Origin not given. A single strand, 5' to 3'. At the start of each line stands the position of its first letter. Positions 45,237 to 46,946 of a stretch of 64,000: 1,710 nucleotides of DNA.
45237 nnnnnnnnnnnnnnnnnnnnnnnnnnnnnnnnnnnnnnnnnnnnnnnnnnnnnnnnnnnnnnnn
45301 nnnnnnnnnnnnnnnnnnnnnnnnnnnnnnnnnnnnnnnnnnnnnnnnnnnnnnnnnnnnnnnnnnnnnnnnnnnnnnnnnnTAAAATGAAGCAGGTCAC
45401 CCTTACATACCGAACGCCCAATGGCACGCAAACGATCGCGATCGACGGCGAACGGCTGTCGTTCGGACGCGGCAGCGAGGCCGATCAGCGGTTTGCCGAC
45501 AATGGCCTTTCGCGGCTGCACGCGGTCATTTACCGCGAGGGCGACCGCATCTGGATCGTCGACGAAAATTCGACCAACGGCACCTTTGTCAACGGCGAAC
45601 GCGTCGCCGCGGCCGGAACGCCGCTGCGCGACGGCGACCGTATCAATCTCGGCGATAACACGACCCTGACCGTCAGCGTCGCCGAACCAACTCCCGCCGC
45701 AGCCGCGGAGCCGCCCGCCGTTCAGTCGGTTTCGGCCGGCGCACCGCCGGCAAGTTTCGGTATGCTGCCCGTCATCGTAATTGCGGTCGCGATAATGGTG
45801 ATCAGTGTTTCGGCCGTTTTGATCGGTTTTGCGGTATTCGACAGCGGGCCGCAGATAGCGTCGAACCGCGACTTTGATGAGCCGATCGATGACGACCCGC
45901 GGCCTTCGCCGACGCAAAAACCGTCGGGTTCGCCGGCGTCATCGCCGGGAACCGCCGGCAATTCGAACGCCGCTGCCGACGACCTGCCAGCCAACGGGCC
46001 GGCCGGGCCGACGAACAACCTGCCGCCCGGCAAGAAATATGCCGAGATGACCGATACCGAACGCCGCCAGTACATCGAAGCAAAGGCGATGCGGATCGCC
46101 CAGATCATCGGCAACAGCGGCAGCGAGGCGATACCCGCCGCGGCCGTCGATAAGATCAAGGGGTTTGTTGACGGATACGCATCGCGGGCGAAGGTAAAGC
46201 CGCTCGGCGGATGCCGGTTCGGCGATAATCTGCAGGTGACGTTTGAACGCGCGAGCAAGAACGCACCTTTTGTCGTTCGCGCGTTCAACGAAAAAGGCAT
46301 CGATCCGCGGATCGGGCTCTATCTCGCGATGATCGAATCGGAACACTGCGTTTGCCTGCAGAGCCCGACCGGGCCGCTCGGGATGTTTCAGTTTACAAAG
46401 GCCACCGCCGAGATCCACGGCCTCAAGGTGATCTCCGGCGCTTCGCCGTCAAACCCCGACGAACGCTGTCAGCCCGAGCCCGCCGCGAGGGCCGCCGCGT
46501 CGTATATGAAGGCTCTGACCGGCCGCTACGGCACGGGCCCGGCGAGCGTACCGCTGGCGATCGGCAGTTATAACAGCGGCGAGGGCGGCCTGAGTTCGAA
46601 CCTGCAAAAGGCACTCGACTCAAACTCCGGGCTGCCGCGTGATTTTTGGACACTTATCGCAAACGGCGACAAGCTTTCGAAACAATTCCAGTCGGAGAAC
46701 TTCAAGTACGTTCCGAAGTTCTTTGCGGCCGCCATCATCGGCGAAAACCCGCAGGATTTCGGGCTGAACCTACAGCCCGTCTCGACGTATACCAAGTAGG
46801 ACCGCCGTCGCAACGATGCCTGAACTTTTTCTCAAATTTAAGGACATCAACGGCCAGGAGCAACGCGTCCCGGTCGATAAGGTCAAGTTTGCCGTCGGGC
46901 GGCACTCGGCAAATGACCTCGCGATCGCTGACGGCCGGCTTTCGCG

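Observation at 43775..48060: Three tandem FHA - TM - periplasmic SLT-like paralogs directly upstream of a TssJ-less T6SS: one enzyme and two pseudo-enzymes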

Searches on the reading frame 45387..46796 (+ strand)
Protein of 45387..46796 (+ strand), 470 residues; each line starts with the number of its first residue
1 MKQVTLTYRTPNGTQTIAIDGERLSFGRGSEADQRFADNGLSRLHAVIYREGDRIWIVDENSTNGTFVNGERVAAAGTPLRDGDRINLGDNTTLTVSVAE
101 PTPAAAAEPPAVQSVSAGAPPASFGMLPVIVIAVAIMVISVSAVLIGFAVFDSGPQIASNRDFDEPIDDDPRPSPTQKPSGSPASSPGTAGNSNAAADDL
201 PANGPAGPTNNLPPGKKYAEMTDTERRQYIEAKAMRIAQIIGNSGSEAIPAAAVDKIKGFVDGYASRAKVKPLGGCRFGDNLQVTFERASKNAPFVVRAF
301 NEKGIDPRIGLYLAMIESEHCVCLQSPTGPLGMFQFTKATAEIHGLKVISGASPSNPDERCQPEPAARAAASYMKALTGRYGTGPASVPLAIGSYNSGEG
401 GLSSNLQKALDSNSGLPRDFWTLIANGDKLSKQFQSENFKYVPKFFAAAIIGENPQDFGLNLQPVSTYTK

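Call 4: search_protein_families(library=pfam, proteins=[window:45387-46796:+], max_evalue=1)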
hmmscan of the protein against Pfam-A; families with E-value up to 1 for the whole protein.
window:45387-46796:+ (470 aa): 3 families
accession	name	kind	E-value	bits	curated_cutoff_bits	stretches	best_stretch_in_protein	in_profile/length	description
PF00498.31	FHA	-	1.1e-17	64.6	20.7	1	25-89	2-67/67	FHA domain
PF01464.25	SLT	-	1.3e-14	54.2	21.3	1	301-408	8-107/117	Transglycosylase SLT domain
PF16697.10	Yop-YscD_cpl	-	5.4e-12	46.3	33.2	1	14-90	9-85/94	Inner membrane component of T3SS, cytoplasmic domain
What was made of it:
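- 45387..46799 (+): Paralog B: FHA (res 25-89, nt 45459-45653), TM (~res 125-150, nt 45759-45836), Pro/Ser-rich linker, then a periplasmic module (res ~215-470, nt 46029-46796) containing an active-type SLT domain (res 301-408, nt 46287-46610). The catalytic Glu317 is at nt 46335-46337. Pfam FHA E 1.1e-17 and SLT E 1.3e-14 (call 4).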

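Call 8: search_protein_families(library=ncbifam, proteins=[window:45387-46796:+], max_evalue=1)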
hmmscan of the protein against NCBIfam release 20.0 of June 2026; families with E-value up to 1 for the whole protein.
window:45387-46796:+ (470 aa): 8 families
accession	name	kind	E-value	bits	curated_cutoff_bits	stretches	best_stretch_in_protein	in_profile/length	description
NF052573.1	HisKinEspAMyxo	equivalog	1.2e-13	50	1400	1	22-100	46-123/755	serine histidine kinase EspA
NF033760.1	gliding_GltG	equivalog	5e-13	48.5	650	1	21-194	23-181/650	adventurous gliding motility protein GltG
NF049868.1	FhaB_Rv0019c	equivalog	4.1e-11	43.2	125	1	13-91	77-154/158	FHA domain-containing protein FhaB/FipA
TIGR03354.1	VI_FHA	hypoth_equivalog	2.9e-10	40.5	120.25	1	14-111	16-116/420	type VI secretion system-associated FHA domain protein TagH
NF041660.2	oxygluDhInhib_OdhI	equivalog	1.1e-08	35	200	1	7-90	41-122/130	oxoglutarate dehydrogenase inhibitor Odhl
NF052403.1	ESX1TransRegEspM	equivalog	1.7e-05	23.9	550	1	6-106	13-113/367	ESX-1 type VII secretion system transcriptional regulator EspM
NF008050.0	PRK10783.1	equivalog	0.00015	20.2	508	1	313-462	124-254/457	murein transglycosylase D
NF008112.0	PRK10859.1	equivalog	0.053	11.9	354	1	316-421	312-407/483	membrane-bound lytic murein transglycosylase MltF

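Call 12: find_homologous_proteins(query=window:45387-46796:+, max_evalue=0.00001)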
Query window:45387-46796:+ (470 aa): 1326 proteins with E <= 0.00001 among 8000 candidates; the best 120 are listed.
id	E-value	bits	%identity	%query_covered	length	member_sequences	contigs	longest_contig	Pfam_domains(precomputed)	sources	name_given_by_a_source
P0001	0.0e+0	1015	97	100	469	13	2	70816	PF00498.32,PF16697.11,PF01464.26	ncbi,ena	-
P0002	5.8e-297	1003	96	100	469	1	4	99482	PF00498.32,PF16697.11,PF01464.26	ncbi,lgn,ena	-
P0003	7.4e-275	930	89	100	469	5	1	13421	PF00498.32,PF16697.11,PF01464.26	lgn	-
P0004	7.3e-254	861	82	100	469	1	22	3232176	PF00498.32,PF16697.11,PF01464.26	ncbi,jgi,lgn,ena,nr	ncbi:MAG TPA: FHA domain-containing protein [Pyrinomonadaceae bacterium]|nr:FHA domain-containing pr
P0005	8.1e-254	861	82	100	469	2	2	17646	PF00498.32,PF16697.11,PF01464.26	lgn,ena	-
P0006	5.1e-223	760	73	100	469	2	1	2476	PF00498.32,PF16697.11,PF01464.26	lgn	-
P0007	9.3e-222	755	72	100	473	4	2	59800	PF00498.32,PF16697.11,PF01464.26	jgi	-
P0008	5.8e-218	743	70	100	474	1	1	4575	PF00498.32,PF16697.11,PF01464.26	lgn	-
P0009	7.7e-217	739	71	100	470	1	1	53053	PF00498.32,PF16697.11,PF01464.26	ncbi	-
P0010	2.6e-214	731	71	100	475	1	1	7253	PF00498.32,PF16697.11,PF01464.26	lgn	-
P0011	5.6e-214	730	69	100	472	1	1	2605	PF00498.32,PF16697.11,PF01464.26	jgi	jgi:pSer/pThr/pTyr-binding forkhead associated (FHA) protein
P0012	1.3e-213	729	70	100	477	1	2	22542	PF00498.32,PF16697.11,PF01464.26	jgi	jgi:hypothetical protein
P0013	2.0e-213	728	69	100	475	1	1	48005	PF00498.32,PF16697.11,PF01464.26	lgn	-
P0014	3.0e-213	727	70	100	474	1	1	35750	PF00498.32,PF16697.11,PF01464.26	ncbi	ncbi:MAG: FHA domain-containing protein [Acidobacteriota bacterium]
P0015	1.8e-212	725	71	100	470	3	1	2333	PF00498.32,PF16697.11,PF01464.26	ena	-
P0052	2.9e-205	701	67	100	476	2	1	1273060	PF00498.32,PF16697.11,PF01464.26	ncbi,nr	ncbi:MAG: FHA domain-containing protein [Acidobacteria bacterium]|nr:FHA domain-containing protein [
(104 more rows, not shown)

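Call 14: find_encoding_contigs(protein=P0052, flank=10000, max_places=2)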
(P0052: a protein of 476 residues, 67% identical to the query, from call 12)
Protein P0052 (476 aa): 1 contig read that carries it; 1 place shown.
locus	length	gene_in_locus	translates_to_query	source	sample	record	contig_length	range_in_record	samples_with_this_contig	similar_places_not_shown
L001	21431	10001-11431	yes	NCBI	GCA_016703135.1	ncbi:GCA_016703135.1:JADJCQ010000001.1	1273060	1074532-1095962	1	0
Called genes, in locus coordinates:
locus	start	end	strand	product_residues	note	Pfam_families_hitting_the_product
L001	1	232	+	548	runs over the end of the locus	PF21033:RMD1-3 (faint), PF12895:ANAPC3 (faint), PF13174:TPR_6 (faint), PF13176:TPR_7 (faint), PF00515:TPR_1 (weak), PF07719:TPR_2 (weak), PF13414:TPR_11, PF13432:TPR_16, +6 more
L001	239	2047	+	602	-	PF12569:NatA_aux_su (faint), PF21033:RMD1-3 (faint), PF13174:TPR_6 (faint), PF13181:TPR_8 (faint), PF13428:TPR_14 (faint), PF00515:TPR_1 (faint), PF07719:TPR_2 (faint), PF14559:TPR_19 (weak), +4 more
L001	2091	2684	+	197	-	-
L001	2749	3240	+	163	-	-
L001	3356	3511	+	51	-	-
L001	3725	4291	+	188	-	-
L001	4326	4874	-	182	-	-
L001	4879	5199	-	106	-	-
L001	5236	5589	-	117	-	-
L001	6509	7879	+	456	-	PF00291:PALP, PF00571:CBS (weak)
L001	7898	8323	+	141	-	-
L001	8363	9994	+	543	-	PF16697:Yop-YscD_cpl (weak), PF00498:FHA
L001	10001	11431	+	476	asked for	PF16697:Yop-YscD_cpl, PF00498:FHA, PF01464:SLT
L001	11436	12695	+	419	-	PF16697:Yop-YscD_cpl, PF00498:FHA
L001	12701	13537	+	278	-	PF03692:CxxCxxCC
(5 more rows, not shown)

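Call 46: search_solved_structures(query=window:45387-46796:+, max_evalue=0.001, show_alignments=1)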
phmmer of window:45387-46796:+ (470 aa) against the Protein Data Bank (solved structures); distinct sequences matched with E-value up to 0.001: 19.
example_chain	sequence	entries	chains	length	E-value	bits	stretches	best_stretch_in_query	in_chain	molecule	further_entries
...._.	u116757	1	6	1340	3.8e-10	42.9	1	301-405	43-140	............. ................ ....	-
7eyb_I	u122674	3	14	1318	4.1e-10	42.8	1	302-405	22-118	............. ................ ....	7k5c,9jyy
3po8_A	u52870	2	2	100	2.6e-07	33.6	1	20-92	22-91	Putative uncharacterized protein TB39.8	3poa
2lc1_A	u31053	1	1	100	3e-07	33.4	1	20-92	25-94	Putative uncharacterized protein TB39.8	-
8rhe_A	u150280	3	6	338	3.6e-07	33.1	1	286-466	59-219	LysM peptidoglycan-binding domain-containing protein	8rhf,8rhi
6i2q_B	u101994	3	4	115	1.1e-06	31.5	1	7-90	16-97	Glycogen accumulation regulator GarA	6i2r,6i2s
3oun_A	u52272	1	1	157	1.2e-06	31.4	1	20-91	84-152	Putative uncharacterized protein TB39.8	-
8p5r_G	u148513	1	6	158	2.6e-06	30.3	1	7-90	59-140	Glycogen accumulation regulator GarA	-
2kkl_A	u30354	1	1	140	2.9e-05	26.9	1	7-90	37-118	Uncharacterized protein Mb1858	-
2kfu_A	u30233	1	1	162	3.4e-05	26.6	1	7-90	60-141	Rv1827 pThr 22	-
6i2p_D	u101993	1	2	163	3.5e-05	26.6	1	7-90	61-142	Glycogen accumulation regulator GarA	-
7rj3_A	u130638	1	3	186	4.8e-05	26.1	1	7-90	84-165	Glycogen accumulation regulator GarA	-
6hc1_A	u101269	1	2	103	0.0001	25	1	21-90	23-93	GGDEF domain protein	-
6hc0_B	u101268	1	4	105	0.00011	24.9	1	21-90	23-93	GGDEF domain protein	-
5a8i_A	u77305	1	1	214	0.00021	24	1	24-74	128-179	ARNA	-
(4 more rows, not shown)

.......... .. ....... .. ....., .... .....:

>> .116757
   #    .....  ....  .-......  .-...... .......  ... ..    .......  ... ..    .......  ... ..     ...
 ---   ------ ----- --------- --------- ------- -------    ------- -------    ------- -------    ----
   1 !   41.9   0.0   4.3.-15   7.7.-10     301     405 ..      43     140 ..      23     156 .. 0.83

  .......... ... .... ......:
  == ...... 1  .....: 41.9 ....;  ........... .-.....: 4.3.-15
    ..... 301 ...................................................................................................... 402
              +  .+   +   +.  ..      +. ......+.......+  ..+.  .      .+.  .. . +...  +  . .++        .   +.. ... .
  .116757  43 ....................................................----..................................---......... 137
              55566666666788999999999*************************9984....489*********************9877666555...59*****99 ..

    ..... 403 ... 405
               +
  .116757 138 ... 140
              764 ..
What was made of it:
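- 45387..46799 (+): The best PDB sequence matches are T7 gp16 transglycosylase (E 4e-10) and P. aeruginosa MltD (E 3.6e-7) (call 46).
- Closest known: MltD-type. Same: They are the closest sequence and structure relatives of B's catalytic domain (E 3.6e-7 and 4e-10; call 46).
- Checked: The tail is part of the stretch of B that aligns to the MltD chain (calls 8, 46), so it belongs to the SLT-type domain rather than being a separate element.
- The closest solved FHA domains are the pThr-binders Rv0020c and GarA (call 46). The FHA domains are most similar to mycobacterial FhaA/FhaB and GarA (calls 8, 46).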

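Call 47: search_protein_families(library=padloc, proteins=[window:45387-46796:+], max_evalue=0.01)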
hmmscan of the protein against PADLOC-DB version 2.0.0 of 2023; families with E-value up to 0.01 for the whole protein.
window:45387-46796:+ (470 aa): 0 families

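Call 48: search_protein_representatives(protein=window:45387-46796:+)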
Query: 470 residues. Proteins with E-value up to 0.001 (for the whole library): 29825; up to 1e-10: 2354; up to 1e-30: 161. The best 150 are listed.
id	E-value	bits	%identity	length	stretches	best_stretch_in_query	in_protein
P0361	1.3e-171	588.4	60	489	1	2-470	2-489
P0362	3.3e-139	481.6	55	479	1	3-470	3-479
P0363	3.0e-129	448.8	52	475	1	3-469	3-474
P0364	5.2e-129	448.0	51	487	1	3-470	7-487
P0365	5.8e-124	431.3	51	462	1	12-468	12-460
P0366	6.5e-123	427.9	49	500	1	2-470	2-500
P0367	2.1e-122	426.2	51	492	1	2-466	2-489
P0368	1.2e-120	420.5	48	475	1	2-469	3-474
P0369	1.4e-114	400.4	47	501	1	1-468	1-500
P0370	2.3e-107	376.6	44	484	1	3-469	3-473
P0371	7.3e-106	371.7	70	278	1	1-259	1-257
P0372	9.0e-92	325.2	41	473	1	10-468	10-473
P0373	3.9e-91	323.1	54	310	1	186-470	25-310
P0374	1.2e-88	314.9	47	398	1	1-369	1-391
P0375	6.0e-88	312.6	47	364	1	3-340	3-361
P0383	2.8e-79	284.0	39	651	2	3-469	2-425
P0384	5.5e-79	283.1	39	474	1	1-469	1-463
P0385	4.8e-77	276.7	36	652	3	3-469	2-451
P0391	4.3e-72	260.3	37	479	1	1-469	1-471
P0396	1.4e-67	245.5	38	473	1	1-469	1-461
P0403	8.2e-64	233.1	48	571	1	217-468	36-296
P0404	2.0e-63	231.8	36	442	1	6-469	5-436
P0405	3.5e-62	227.7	49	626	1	214-467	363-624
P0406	6.7e-62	226.8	45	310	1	186-467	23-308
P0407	8.2e-62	226.5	45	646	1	203-470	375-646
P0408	2.6e-61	224.8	45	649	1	215-470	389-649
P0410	9.3e-60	219.7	37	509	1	3-469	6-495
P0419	7.8e-58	213.4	38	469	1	3-469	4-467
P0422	1.9e-55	205.5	42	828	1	209-465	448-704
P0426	9.0e-55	203.3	46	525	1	212-468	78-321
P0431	4.1e-53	197.8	39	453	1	3-469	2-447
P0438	1.7e-49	185.8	38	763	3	203-469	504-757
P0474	5.9e-38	147.8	39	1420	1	208-469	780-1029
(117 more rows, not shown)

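Call 49: search_protein_families(library=pfam, proteins=[P0405, P0407, P0422, P0474, P0383, P0385, P0406, P0403, P0438, P0426], max_evalue=0.001)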
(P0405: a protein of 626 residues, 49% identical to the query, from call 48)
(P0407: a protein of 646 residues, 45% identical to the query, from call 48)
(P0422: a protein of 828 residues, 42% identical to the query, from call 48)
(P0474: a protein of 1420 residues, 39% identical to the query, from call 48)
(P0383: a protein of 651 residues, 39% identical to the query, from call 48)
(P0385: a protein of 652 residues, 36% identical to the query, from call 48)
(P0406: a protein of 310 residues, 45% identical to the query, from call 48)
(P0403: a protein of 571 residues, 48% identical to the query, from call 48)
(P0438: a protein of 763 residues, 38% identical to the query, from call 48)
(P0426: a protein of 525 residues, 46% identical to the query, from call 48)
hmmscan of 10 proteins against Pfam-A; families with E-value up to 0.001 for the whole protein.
P0405 (626 aa): 2 families
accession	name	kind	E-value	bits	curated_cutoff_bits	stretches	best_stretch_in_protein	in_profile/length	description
PF01464.25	SLT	-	1.1e-12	48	21.3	1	446-569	3-110/117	Transglycosylase SLT domain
PF18979.5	DUF5715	-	1.8e-06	28.2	26.8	1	227-325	24-125/171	Family of unknown function (DUF5715)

P0407 (646 aa): 7 families
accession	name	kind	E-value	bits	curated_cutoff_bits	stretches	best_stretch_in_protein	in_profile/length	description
PF00069.31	Pkinase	-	1.7e-50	172.3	31.7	1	11-268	1-253/263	Protein kinase domain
PF07714.23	PK_Tyr_Ser-Thr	-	1.4e-35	123.3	23.1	1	14-268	4-250/258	Protein tyrosine and serine/threonine kinase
PF01464.25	SLT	-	1.4e-12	47.6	21.3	1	479-592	10-115/117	Transglycosylase SLT domain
PF03109.22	ABC1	-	3e-06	27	22.9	1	79-167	138-226/244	ABC1 atypical kinase-like domain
PF01636.29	APH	-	2.9e-05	24.4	23.2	1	119-156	156-198/239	Phosphotransferase enzyme family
PF17667.7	Pkinase_fungal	-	3.7e-05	23.1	24.1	1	108-204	286-377/387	Fungal protein kinase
PF14531.12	Kinase-like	-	0.00061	19.6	25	0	90-225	127-256/289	Kinase-like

P0422 (828 aa): 6 families
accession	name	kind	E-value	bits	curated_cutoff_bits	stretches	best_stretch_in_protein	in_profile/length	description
PF00069.31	Pkinase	-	1.4e-48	166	31.7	1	90-336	2-257/263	Protein kinase domain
PF07714.23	PK_Tyr_Ser-Thr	-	2.2e-34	119.4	23.1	1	91-331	3-250/258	Protein tyrosine and serine/threonine kinase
PF01464.25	SLT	-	2e-10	40.7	21.3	1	550-655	18-114/117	Transglycosylase SLT domain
PF17667.7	Pkinase_fungal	-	8.7e-05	21.8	24.1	1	186-272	284-379/387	Fungal protein kinase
PF01163.29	RIO1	-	0.00048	20.2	22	1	158-232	78-149/187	RIO domain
PF19250.5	DUF5898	-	0.00094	19.5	28.9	0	95-217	2-104/109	Family of unknown function (DUF5898)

P0474 (1420 aa): 17 families
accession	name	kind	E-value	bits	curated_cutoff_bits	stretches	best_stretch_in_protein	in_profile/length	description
PF07719.23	TPR_2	-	5.7e-29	98.3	27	3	1356-1388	1-33/34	Tetratricopeptide repeat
PF00515.34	TPR_1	-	3e-24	84.2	27.8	2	1356-1388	1-33/34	Tetratricopeptide repeat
PF13432.12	TPR_16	-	9.6e-22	77.5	32.7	2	1328-1389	3-64/65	Tetratricopeptide repeat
PF13414.12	TPR_11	-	3.6e-18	65.4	26.8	2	1195-1234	1-40/42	TPR repeat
PF13181.12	TPR_8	-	1.4e-17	62.7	25.7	1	1356-1388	1-33/34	Tetratricopeptide repeat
PF14559.12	TPR_19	-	4.6e-17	62.5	25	2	1202-1254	5-57/68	Tetratricopeptide repeat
PF13428.12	TPR_14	-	1.6e-12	47.2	23.5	1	1358-1398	3-43/44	Tetratricopeptide repeat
PF13424.12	TPR_12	-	2.8e-12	47.1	30.1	2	1188-1249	3-72/77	Tetratricopeptide repeat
PF13620.12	CarboxypepD_reg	-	1.3e-11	45.2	32.3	1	148-219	2-80/82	Carboxypeptidase regulatory-like domain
PF13174.12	TPR_6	-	1.3e-10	41.7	26.3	0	1358-1388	2-32/33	Tetratricopeptide repeat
PF13431.12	TPR_17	-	1.1e-09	38.2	24.4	1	1344-1376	1-33/34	Tetratricopeptide repeat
PF23914.1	TPR_CcmH_CycH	-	1.2e-09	38.6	42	0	1354-1400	48-94/158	Cytochrome c-type biogenesis protein H TPR domain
PF13176.12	TPR_7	-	3.1e-09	36.6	27.9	0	1224-1254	1-33/36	Tetratricopeptide repeat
PF01464.25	SLT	-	4.9e-07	29.8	21.3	1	866-974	4-112/117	Transglycosylase SLT domain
PF09976.15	TPR_21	-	1.9e-05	24.9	25.5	0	1294-1355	118-179/193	Tetratricopeptide repeat-like domain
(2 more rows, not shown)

P0383 (651 aa): 3 families
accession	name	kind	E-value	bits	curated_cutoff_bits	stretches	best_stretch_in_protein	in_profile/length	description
PF01464.25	SLT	-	2.5e-13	50.1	21.3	1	269-366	10-108/117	Transglycosylase SLT domain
PF00498.31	FHA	-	4.5e-12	46.7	20.7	1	23-87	1-66/67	FHA domain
PF16697.10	Yop-YscD_cpl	-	1.3e-10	41.8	33.2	1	14-87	10-83/94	Inner membrane component of T3SS, cytoplasmic domain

P0385 (652 aa): 3 families
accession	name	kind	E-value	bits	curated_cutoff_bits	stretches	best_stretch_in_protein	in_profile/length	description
PF00498.31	FHA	-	5.7e-17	62.4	20.7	1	24-88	2-67/67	FHA domain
PF01464.25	SLT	-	1.1e-11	44.8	21.3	1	288-392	3-108/117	Transglycosylase SLT domain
PF16697.10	Yop-YscD_cpl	-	2e-11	44.4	33.2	1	15-89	11-85/94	Inner membrane component of T3SS, cytoplasmic domain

P0406 (310 aa): 1 family
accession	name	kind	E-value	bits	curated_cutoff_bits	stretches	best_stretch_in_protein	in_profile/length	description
PF01464.25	SLT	-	1e-09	38.4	21.3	1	139-252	4-109/117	Transglycosylase SLT domain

P0403 (571 aa): 1 family
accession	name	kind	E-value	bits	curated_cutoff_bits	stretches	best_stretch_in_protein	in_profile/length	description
PF18979.5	DUF5715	-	5.9e-09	36.3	26.8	1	462-570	46-170/171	Family of unknown function (DUF5715)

P0438 (763 aa): 4 families
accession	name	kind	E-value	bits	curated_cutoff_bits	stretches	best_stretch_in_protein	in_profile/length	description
PF00498.31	FHA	-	2.4e-12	47.6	20.7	1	26-89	1-67/67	FHA domain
PF01464.25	SLT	-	7.3e-10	38.9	21.3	1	596-696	6-106/117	Transglycosylase SLT domain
PF16697.10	Yop-YscD_cpl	-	9.4e-08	32.7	33.2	1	24-90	17-85/94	Inner membrane component of T3SS, cytoplasmic domain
PF17957.7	Big_7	-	0.00087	20.3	24.1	0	178-249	4-70/70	Bacterial Ig domain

P0426 (525 aa): 1 family
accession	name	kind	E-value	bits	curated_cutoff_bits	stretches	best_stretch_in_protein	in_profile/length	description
PF01464.25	SLT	-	2.7e-12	46.7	21.3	1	164-262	8-107/117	Transglycosylase SLT domain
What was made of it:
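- The same ectodomain sits on transmembrane Ser/Thr kinases, a classic sensor architecture (call 49).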

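Call 50: find_encoding_contigs(protein=P0407, flank=10000, max_places=3)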
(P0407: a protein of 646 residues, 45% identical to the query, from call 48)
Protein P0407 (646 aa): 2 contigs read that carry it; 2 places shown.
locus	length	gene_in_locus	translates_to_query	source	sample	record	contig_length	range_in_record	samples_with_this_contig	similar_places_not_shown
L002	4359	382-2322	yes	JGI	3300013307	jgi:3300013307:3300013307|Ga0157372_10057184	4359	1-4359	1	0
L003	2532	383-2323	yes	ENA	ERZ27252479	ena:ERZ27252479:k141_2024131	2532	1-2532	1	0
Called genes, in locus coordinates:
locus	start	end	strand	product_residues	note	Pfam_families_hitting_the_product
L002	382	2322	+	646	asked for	PF00069:Pkinase, PF07714:PK_Tyr_Ser-Thr, PF03109:ABC1 (weak), PF01464:SLT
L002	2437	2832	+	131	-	PF01710:HTH_Tnp_IS630 (faint), PF13592:HTH_33 (faint), PF13565:HTH_32 (weak)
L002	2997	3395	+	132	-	PF13358:DDE_3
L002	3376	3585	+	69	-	-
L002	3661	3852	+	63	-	-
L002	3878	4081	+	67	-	-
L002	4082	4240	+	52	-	-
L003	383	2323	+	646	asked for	PF00069:Pkinase, PF07714:PK_Tyr_Ser-Thr, PF03109:ABC1 (weak), PF01464:SLT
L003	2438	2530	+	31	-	?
